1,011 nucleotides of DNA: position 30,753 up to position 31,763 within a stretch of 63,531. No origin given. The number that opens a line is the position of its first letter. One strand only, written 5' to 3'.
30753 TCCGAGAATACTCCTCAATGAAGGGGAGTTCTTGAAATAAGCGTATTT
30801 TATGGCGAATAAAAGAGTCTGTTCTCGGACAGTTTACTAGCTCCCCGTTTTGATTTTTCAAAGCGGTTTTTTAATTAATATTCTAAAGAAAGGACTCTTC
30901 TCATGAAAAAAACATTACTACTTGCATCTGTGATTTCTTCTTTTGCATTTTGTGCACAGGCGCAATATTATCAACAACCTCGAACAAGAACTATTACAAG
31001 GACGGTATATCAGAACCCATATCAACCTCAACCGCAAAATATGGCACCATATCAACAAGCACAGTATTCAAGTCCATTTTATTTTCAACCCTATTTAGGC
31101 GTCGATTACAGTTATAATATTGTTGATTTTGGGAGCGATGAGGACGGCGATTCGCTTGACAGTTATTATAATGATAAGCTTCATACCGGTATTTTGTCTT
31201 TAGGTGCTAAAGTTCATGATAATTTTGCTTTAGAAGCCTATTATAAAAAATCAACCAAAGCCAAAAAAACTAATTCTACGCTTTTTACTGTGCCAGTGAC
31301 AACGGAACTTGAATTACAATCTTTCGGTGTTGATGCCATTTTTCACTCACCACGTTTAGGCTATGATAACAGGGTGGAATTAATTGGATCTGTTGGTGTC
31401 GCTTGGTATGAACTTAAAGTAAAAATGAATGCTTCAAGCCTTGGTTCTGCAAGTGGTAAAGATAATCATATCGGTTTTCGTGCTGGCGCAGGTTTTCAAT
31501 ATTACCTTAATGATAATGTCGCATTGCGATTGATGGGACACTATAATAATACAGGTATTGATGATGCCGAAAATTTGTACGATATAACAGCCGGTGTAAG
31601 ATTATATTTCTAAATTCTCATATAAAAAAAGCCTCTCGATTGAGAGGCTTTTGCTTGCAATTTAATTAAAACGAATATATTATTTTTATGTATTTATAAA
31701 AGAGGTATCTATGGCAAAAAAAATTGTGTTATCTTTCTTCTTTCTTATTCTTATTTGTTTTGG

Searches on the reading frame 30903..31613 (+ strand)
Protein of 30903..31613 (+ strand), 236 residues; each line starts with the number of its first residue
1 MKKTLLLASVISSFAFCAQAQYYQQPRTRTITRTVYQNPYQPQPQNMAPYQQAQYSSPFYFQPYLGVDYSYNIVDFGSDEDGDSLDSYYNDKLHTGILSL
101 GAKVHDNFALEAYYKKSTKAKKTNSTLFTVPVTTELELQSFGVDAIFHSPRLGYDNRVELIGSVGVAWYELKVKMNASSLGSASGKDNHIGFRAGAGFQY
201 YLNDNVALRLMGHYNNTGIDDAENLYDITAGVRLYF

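Call 15: search_protein_families(library=pfam, proteins=[window:30903-31613:+], max_evalue=0.01)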
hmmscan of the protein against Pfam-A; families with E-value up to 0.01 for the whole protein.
window:30903-31613:+ (236 aa): 3 families
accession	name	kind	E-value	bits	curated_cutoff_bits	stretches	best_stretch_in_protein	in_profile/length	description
PF13505.12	OMP_b-brl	-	5.9e-12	46.5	28.7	1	53-236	15-175/175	Outer membrane protein beta-barrel domain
PF02462.21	Opacity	-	7.9e-08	32.9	21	1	134-236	25-126/126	Opacity family porin protein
PF01389.23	OmpA_membrane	-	0.003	17.8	21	1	88-216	30-150/180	OmpA-like transmembrane domain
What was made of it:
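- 30903..31613 (+): Downstream gene: beta-barrel outer-membrane protein with a signal peptide. Pfam OMP_b-brl, E = 5.9e-12 (call 15).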

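Call 16: find_encoding_contigs(protein=window:30903-31613:+, flank=3000, max_places=6)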
Protein window:30903-31613:+ (236 aa): 4 contigs read that carry it; 2 places shown.
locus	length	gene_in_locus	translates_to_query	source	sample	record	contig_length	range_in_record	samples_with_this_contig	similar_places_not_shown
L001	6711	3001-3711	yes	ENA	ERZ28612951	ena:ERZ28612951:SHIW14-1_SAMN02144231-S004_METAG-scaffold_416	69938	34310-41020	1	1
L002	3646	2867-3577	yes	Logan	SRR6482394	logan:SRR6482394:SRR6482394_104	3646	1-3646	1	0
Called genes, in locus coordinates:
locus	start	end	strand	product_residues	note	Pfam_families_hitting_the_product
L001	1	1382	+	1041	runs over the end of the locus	PF00873:ACR_tran, PF03176:MMPL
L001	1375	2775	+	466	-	PF02321:OEP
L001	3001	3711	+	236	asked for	PF13505:OMP_b-brl, PF02462:Opacity (faint)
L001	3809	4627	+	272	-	-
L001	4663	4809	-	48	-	-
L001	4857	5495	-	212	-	PF13441:Gly-zipper_YMGG, PF05433:Rick_17kDa_Anti (faint), PF13488:Gly-zipper_Omp (weak), PF00691:OmpA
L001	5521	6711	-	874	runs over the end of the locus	PF00133:tRNA-synt_1, PF09334:tRNA-synt_1g (weak), PF13603:tRNA-synt_1_2 (weak), PF09334:tRNA-synt_1g, PF08264:Anticodon_1, PF10458:Val_tRNA-synt_C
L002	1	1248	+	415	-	?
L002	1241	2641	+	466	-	PF02321:OEP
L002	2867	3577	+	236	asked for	PF13505:OMP_b-brl, PF02462:Opacity (faint)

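Call 17: find_homologous_proteins(query=window:30903-31613:+, max_evalue=0.00001)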
Query window:30903-31613:+ (236 aa): 18 proteins with E <= 0.00001 among 428 candidates.
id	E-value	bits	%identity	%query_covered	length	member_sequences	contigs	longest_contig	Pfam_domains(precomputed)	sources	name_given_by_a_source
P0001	2.9e-155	532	100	100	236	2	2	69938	PF13505.13,PF02462.21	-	-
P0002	2.0e-102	360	73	100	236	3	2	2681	PF13505.13,PF02462.21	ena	-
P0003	2.3e-93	330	67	100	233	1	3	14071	PF13505.13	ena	-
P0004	2.2e-91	323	60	100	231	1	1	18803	PF13505.13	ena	-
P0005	3.0e-89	316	64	100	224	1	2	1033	PF13505.13,PF02462.21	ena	-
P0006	1.7e-88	314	61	100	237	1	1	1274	PF13505.13,PF02462.21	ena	-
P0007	1.7e-88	314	62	100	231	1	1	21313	PF13505.13,PF02462.21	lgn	-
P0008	4.0e-87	309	70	75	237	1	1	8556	PF13505.13,PF02462.21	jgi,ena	-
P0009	9.2e-85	302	68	75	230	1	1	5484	PF13505.13,PF02462.21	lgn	-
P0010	9.0e-83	295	60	100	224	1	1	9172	PF13505.13,PF02462.21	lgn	-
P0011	2.5e-82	294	66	75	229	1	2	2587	PF13505.13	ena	-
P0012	9.5e-81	289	56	100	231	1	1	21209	PF13505.13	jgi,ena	-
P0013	2.4e-80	287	59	100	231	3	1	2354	PF13505.13,PF02462.21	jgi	-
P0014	1.4e-77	278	57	100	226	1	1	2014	PF13505.13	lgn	-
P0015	3.9e-77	277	53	100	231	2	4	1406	PF13505.13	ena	-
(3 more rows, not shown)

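Call 18: find_encoding_contigs(protein=P0003, flank=10000, max_places=2)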
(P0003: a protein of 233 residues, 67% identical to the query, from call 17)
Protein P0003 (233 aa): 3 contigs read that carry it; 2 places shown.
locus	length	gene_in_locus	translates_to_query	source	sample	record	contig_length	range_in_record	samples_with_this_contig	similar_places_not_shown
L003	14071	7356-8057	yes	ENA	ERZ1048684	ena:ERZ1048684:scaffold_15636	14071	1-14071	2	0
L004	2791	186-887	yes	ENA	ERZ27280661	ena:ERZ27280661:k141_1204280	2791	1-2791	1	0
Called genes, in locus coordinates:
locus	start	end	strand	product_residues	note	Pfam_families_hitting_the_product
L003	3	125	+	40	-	?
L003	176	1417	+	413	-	PF10300:Iml2-TPR_39 (weak), PF07719:TPR_2 (weak), PF13424:TPR_12, PF14559:TPR_19 (weak), PF00515:TPR_1 (weak), PF07719:TPR_2 (weak), PF13432:TPR_16 (weak), PF13414:TPR_11 (weak), +13 more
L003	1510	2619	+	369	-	PF25917:BSH_RND, PF25919:BSH_CusB (weak), PF25973:BSH_CzcB, PF25944:Beta-barrel_RND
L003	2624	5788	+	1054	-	-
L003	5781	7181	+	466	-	PF02321:OEP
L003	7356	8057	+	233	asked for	PF13505:OMP_b-brl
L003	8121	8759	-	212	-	PF13441:Gly-zipper_YMGG, PF05433:Rick_17kDa_Anti (faint), PF13488:Gly-zipper_Omp (weak), PF00691:OmpA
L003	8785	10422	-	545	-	PF00133:tRNA-synt_1, PF09334:tRNA-synt_1g, PF08264:Anticodon_1, PF10458:Val_tRNA-synt_C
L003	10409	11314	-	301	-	PF00133:tRNA-synt_1, PF09334:tRNA-synt_1g (weak), PF13603:tRNA-synt_1_2 (weak)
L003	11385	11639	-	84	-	-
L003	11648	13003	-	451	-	PF02321:OEP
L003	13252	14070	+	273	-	?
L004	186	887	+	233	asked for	PF13505:OMP_b-brl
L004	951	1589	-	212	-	PF13441:Gly-zipper_YMGG, PF05433:Rick_17kDa_Anti (faint), PF13488:Gly-zipper_Omp (weak), PF00691:OmpA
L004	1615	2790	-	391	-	?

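Call 19: find_encoding_contigs(protein=P0004, flank=10000, max_places=2)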
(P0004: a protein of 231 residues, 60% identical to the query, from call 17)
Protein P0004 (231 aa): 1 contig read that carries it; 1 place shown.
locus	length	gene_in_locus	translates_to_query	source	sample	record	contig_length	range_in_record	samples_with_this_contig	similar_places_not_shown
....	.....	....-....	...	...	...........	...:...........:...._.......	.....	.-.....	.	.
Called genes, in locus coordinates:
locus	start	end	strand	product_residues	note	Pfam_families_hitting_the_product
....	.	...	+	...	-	?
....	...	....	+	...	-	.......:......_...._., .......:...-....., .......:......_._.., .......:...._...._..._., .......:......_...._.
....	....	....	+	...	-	-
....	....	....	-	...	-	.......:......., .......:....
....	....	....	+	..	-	-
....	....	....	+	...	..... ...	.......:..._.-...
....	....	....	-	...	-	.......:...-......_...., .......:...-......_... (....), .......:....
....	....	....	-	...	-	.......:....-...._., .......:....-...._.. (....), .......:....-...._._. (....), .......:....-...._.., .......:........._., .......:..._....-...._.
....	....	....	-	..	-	-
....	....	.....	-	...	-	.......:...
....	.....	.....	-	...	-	-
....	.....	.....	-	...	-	-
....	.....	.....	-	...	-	-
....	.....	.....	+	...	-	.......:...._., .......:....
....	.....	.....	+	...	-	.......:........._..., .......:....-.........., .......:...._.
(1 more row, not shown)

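Call 20: find_encoding_contigs(protein=P0007, flank=10000, max_places=2)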
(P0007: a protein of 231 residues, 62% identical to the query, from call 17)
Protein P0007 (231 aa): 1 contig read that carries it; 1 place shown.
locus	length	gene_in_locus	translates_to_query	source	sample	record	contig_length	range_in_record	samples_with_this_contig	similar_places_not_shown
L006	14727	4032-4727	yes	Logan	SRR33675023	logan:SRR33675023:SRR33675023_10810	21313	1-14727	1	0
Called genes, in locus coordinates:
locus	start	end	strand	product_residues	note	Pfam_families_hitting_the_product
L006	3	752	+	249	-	?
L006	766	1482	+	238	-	-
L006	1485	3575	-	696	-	PF05307:Bundlin, PF08805:PilS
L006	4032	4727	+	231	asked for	PF13505:OMP_b-brl, PF02462:Opacity (faint)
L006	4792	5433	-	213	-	PF13441:Gly-zipper_YMGG, PF13488:Gly-zipper_Omp (weak), PF00691:OmpA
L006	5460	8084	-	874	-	PF00133:tRNA-synt_1, PF01406:tRNA-synt_1e (faint), PF09334:tRNA-synt_1g (weak), PF13603:tRNA-synt_1_2 (weak), PF09334:tRNA-synt_1g, PF08264:Anticodon_1, PF10458:Val_tRNA-synt_C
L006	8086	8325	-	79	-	-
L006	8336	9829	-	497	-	PF02321:OEP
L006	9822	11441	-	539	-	-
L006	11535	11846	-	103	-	-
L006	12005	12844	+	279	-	PF03330:DPBB_1, PF05036:SPOR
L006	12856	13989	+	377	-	PF00768:Peptidase_S11, PF13354:Beta-lactamase2, PF07943:PBP5_C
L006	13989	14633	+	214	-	PF13521:AAA_28 (weak), PF02223:Thymidylate_kin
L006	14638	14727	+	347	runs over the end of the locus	PF13177:DNA_pol3_delta2, PF00004:AAA (faint)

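Call 21: find_encoding_contigs(protein=P0012, flank=10000, max_places=2)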
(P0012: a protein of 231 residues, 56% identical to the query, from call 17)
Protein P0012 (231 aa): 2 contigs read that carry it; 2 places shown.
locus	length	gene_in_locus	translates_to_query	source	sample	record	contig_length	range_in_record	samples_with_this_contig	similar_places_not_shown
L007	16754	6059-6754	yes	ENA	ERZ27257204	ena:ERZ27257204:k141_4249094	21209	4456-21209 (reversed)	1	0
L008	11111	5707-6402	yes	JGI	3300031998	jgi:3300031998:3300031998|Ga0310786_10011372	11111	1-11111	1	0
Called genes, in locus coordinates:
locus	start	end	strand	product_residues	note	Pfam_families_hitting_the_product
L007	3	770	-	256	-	?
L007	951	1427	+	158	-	PF25984:BSH_YknX (faint), PF00364:Biotin_lipoyl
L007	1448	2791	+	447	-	PF00289:Biotin_carb_N, PF02222:ATP-grasp, PF02786:CPSase_L_D2, PF07478:Dala_Dala_lig_C, PF02785:Biotin_carb_C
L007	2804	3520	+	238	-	-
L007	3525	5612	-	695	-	PF05307:Bundlin, PF08805:PilS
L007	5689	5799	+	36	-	-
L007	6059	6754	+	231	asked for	PF13505:OMP_b-brl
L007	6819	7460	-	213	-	PF13441:Gly-zipper_YMGG, PF13488:Gly-zipper_Omp (weak), PF00691:OmpA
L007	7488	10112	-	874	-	PF00133:tRNA-synt_1, PF09334:tRNA-synt_1g (weak), PF13603:tRNA-synt_1_2 (weak), PF09334:tRNA-synt_1g, PF08264:Anticodon_1, PF10458:Val_tRNA-synt_C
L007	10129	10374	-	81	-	-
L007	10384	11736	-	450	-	PF02321:OEP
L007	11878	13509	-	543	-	-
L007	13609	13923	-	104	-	-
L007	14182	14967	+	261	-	PF03330:DPBB_1, PF05036:SPOR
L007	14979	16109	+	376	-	PF00768:Peptidase_S11, PF13354:Beta-lactamase2, PF07943:PBP5_C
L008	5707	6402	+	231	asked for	PF13505:OMP_b-brl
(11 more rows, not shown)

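Call 58: search_protein_families(library=pfam, alignment_id=A7, max_evalue=0.001)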
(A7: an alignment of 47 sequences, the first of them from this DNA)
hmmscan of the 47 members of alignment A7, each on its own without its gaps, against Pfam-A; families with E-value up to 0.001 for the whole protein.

A. member 1, seq(236 aa): 2 families
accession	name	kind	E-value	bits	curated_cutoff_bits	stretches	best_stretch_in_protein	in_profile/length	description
PF13505.12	OMP_b-brl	-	5.9e-12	46.5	28.7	1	53-236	15-175/175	Outer membrane protein beta-barrel domain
PF02462.21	Opacity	-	7.9e-08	32.9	21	1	134-236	25-126/126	Opacity family porin protein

B. families by the number of members that match (of 47 scanned): 25 families
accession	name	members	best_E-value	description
PF13306.12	LRR_5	26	2e-69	BspA type Leucine rich repeat region (6 copies)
PF13855.12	LRR_8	7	1.9e-10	Leucine rich repeat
PF00535.33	Glycos_transf_2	2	2.3e-39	Glycosyl transferase family 2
PF13641.12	Glyco_tranf_2_3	2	1.4e-13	Glycosyltransferase like family 2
PF13505.12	OMP_b-brl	2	1.7e-13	Outer membrane protein beta-barrel domain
PF10111.15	Glyco_tranf_2_2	2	6.9e-11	Glycosyltransferase like family 2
PF06908.16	YpsA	2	2.2e-08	YspA SLOG family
PF02462.21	Opacity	2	7.9e-08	Opacity family porin protein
PF05725.18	FNIP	2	9.5e-07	FNIP Repeat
PF05593.20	RHS_repeat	2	0.00032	RHS Repeat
PF07661.19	MORN_2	1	4.1e-46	MORN repeat variant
PF00884.28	Sulfatase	1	8.5e-26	Sulfatase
PF05307.16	Bundlin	1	1e-13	Bundlin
PF08805.16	PilS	1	1.7e-11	PilS N terminal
PF01381.28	HTH_3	1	4.6e-11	Helix-turn-helix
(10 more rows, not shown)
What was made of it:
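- On T-box leader: The downstream genes encode surface proteins (call 58).
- Coherent gene set: LRR_5 in 26 of 47 downstream proteins, plus OMP, pilin-like, GT2, Acyl_transf_3 and Sulfatase (call 58). The regulon is surface structures (call 58), which in other bacteria are typically controlled by protein antiterminators (established knowledge).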
